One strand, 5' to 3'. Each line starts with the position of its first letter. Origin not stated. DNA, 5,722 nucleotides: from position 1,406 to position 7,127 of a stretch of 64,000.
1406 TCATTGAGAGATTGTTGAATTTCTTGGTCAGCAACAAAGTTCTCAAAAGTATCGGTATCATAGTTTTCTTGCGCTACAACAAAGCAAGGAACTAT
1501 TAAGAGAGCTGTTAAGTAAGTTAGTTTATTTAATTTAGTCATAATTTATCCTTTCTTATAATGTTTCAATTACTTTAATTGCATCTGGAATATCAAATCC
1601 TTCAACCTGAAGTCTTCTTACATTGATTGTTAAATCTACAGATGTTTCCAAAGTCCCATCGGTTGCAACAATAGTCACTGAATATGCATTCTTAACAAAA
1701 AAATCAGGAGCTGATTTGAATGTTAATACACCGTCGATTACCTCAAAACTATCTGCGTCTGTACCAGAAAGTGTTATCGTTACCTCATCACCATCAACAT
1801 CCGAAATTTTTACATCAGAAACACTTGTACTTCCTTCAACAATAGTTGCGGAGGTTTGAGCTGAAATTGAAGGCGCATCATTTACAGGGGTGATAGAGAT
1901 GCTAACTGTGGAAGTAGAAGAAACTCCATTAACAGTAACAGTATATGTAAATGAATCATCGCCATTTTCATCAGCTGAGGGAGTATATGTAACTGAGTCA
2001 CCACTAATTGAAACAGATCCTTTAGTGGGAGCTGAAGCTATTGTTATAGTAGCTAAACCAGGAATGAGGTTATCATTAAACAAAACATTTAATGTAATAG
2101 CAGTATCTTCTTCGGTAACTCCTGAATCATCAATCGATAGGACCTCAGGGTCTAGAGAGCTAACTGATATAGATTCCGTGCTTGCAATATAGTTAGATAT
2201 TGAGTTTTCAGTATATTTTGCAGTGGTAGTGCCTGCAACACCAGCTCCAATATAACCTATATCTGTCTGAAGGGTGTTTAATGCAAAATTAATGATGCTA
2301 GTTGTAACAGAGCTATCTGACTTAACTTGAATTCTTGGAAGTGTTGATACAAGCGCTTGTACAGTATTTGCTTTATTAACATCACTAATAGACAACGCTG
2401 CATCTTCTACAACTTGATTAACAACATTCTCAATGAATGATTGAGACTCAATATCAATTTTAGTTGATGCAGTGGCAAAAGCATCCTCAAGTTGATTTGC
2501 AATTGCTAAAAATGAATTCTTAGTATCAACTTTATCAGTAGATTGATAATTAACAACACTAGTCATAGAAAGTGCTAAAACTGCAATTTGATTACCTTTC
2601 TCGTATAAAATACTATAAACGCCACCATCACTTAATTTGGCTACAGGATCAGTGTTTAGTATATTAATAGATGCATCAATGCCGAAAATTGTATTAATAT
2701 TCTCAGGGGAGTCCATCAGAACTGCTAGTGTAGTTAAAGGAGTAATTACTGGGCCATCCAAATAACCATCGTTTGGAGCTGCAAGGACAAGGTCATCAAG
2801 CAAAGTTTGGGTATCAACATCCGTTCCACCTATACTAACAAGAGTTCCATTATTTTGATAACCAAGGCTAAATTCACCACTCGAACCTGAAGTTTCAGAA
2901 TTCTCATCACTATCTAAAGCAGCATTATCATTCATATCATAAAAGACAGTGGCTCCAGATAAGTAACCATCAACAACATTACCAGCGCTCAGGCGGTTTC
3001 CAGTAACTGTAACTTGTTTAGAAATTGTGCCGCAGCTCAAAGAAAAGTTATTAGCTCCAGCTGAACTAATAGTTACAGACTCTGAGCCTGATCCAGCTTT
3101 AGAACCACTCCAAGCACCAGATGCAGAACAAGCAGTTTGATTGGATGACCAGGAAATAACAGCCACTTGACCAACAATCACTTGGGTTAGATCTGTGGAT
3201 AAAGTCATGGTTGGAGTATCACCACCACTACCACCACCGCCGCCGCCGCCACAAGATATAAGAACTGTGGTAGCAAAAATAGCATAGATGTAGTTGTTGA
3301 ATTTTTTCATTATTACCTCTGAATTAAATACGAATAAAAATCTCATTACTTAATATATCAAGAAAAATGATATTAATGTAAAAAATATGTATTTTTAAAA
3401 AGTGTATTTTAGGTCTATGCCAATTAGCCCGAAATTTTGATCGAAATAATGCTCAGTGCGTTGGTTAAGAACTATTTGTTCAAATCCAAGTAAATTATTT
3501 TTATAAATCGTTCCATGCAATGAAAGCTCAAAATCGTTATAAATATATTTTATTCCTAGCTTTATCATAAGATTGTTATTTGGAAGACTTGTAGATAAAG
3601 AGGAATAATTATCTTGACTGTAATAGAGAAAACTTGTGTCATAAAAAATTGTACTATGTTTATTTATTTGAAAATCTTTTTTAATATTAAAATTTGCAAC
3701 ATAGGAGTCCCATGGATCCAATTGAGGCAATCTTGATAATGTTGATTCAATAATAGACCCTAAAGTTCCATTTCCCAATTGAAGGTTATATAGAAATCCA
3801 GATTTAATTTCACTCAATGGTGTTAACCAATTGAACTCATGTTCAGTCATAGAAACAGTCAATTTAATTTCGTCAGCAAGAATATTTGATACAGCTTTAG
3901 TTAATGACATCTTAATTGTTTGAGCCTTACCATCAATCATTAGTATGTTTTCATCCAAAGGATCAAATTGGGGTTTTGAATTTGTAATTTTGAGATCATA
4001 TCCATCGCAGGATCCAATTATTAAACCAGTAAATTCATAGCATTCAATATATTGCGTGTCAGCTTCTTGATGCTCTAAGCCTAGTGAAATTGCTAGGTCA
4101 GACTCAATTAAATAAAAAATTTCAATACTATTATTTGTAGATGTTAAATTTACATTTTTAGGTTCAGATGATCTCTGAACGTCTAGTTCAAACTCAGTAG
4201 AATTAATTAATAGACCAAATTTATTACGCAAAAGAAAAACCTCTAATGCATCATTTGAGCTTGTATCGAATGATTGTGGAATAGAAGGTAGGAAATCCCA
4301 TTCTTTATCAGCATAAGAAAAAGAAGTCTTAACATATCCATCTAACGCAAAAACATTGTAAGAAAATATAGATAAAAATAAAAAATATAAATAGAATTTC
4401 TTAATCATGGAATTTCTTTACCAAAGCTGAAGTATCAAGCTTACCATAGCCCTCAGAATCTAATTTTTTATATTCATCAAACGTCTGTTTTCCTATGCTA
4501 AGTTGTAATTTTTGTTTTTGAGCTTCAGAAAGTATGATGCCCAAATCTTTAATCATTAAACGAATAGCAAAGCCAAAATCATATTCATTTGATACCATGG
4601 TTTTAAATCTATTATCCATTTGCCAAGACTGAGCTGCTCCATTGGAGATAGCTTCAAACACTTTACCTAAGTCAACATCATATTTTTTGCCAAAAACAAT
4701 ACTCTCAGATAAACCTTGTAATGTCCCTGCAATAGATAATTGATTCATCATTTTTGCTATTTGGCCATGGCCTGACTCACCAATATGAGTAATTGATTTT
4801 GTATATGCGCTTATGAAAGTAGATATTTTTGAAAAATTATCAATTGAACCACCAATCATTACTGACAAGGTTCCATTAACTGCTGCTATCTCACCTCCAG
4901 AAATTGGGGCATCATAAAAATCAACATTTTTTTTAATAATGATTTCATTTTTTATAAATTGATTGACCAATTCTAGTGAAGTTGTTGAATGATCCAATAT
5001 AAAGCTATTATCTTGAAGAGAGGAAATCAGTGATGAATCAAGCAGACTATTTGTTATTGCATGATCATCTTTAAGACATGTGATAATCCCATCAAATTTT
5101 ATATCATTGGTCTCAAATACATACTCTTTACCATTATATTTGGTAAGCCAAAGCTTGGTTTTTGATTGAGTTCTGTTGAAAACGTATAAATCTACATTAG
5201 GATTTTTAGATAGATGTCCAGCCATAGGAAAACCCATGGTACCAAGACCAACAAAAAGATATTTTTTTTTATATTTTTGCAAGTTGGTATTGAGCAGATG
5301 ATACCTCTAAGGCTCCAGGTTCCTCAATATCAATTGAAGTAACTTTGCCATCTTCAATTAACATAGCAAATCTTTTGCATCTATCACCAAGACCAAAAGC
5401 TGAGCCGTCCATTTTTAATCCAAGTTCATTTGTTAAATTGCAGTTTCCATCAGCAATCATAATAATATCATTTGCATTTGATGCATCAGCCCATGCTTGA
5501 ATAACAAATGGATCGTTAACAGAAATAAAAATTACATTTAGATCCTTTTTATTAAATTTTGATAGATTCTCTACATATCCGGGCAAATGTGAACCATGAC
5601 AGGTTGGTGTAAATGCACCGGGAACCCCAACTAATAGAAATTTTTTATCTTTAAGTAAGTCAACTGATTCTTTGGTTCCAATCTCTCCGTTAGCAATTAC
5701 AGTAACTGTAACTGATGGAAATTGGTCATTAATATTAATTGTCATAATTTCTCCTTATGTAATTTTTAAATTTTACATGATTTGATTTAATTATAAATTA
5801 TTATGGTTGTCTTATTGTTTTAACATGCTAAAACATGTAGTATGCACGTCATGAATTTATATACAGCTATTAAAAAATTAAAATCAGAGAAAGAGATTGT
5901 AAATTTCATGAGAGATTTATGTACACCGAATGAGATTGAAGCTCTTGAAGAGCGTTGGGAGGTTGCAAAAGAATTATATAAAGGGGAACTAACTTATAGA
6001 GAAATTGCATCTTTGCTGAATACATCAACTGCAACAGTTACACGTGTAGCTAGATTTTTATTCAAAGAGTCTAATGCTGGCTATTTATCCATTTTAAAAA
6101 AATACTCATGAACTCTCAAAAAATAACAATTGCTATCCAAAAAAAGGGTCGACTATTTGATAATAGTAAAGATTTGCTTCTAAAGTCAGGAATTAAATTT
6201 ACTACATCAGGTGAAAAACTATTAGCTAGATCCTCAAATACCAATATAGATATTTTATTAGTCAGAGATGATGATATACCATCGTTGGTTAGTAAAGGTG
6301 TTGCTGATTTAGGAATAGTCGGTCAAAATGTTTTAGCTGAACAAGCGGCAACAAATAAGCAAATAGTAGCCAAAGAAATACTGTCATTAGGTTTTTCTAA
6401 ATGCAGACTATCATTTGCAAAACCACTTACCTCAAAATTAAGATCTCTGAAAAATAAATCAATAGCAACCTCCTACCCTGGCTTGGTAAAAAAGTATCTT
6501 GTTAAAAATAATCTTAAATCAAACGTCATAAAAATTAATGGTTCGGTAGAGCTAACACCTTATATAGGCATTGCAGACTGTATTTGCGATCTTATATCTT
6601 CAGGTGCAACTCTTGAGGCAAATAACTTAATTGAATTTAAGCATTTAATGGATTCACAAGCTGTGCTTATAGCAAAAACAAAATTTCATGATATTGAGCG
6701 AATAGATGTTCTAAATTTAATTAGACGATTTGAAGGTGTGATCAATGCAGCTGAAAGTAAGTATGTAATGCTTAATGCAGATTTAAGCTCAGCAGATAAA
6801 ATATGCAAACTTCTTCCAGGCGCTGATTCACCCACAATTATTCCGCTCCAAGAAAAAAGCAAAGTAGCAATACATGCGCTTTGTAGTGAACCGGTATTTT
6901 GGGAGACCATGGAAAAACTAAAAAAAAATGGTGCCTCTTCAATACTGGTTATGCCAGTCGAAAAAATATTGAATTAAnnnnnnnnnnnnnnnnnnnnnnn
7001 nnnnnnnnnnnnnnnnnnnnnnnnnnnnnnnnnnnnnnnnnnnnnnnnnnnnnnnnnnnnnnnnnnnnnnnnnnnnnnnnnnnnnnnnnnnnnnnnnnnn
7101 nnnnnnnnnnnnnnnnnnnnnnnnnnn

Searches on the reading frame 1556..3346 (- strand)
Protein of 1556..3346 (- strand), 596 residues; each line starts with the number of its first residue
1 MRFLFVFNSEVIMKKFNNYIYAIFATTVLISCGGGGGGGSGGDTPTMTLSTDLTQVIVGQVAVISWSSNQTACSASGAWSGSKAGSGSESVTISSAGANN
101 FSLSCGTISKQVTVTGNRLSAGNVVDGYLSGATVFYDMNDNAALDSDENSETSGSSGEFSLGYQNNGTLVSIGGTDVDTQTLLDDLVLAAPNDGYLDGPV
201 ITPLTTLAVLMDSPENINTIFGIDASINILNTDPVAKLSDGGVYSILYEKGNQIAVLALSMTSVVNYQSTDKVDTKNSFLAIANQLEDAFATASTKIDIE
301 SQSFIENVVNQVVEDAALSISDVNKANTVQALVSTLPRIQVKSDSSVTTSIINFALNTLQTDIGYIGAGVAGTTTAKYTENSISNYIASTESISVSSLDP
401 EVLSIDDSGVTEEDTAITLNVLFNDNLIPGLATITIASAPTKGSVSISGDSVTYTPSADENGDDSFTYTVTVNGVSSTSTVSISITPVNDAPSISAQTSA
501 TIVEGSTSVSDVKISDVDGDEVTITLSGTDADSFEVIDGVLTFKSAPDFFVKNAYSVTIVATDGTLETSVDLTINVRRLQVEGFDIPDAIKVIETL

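Call 69: search_protein_families(library=pfam, proteins=[window:1556-3346:-], max_evalue=0.00001)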
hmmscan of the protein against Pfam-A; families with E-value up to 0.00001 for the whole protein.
window:1556-3346:- (596 aa): 3 families
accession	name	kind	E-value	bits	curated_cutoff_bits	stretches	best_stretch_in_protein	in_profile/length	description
PF17963.7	Big_9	-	5e-15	56.6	23.6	1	406-485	8-88/89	Bacterial Ig domain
PF17803.7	Cadherin_4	-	6e-09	36.7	25.1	1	480-541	2-61/71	Bacterial cadherin-like domain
PF17892.7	Cadherin_5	-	6.1e-08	32.8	26.5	1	408-486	13-98/98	Cadherin-like domain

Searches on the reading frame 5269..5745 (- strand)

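Call 69: search_protein_families(library=pfam, proteins=[window:5269-5745:-], max_evalue=0.00001)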
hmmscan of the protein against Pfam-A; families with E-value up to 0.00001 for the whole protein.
window:5269-5745:- (158 aa): 2 families
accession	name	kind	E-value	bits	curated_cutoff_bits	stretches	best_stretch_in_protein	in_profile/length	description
PF08534.16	Redoxin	-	7.7e-28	97.6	26.6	1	6-155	3-148/148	Redoxin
PF00578.27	AhpC-TSA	-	8.5e-13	48.8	26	1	5-120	1-105/124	AhpC/TSA family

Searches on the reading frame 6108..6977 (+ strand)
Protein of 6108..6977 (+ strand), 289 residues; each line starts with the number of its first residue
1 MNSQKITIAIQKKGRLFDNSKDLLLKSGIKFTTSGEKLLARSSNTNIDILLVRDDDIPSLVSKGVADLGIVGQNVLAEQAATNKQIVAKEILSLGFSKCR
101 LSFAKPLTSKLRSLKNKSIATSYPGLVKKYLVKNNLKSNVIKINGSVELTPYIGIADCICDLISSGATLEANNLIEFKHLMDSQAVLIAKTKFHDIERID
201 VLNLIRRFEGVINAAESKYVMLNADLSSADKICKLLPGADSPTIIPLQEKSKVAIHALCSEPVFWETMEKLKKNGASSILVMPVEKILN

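Call 69: search_protein_families(library=pfam, proteins=[window:6108-6977:+], max_evalue=0.00001)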
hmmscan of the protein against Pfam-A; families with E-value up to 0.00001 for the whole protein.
window:6108-6977:+ (289 aa): 2 families
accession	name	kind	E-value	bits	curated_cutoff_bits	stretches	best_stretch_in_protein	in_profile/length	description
PF01634.23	HisG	-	2.5e-46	157.9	25.5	1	53-209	1-157/158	ATP phosphoribosyltransferase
PF08029.16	HisG_C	-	1.1e-22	80.3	23.5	1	214-286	1-73/73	HisG, C-terminal domain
